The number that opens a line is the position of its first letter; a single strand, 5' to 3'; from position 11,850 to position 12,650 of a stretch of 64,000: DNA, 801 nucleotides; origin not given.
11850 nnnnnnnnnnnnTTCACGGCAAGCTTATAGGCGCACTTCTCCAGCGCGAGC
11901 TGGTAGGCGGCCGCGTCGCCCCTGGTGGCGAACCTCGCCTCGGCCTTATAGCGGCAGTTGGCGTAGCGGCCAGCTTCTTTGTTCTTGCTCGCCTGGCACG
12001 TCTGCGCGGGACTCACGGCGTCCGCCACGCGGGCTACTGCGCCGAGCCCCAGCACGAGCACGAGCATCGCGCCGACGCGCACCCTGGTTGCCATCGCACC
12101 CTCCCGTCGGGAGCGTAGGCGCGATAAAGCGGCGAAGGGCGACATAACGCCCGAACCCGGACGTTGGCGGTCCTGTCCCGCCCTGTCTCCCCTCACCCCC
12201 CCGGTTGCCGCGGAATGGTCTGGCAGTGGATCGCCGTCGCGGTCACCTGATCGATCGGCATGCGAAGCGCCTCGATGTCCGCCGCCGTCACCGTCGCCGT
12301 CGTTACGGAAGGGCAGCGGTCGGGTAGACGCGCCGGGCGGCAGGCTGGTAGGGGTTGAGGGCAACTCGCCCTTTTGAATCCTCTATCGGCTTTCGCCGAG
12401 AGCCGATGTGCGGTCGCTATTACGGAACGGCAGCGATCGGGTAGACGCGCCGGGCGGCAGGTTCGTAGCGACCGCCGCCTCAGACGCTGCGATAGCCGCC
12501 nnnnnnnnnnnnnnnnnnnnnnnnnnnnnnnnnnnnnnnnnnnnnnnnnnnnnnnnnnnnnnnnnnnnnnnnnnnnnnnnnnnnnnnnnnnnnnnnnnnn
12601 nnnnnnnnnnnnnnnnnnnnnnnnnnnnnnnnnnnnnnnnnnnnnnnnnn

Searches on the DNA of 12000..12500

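Call 59: search_rna_families(source=window, start=12000, end=12500, threshold=evalue, max_evalue=1)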
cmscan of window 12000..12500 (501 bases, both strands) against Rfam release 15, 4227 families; matches with E-value up to 1: 0.
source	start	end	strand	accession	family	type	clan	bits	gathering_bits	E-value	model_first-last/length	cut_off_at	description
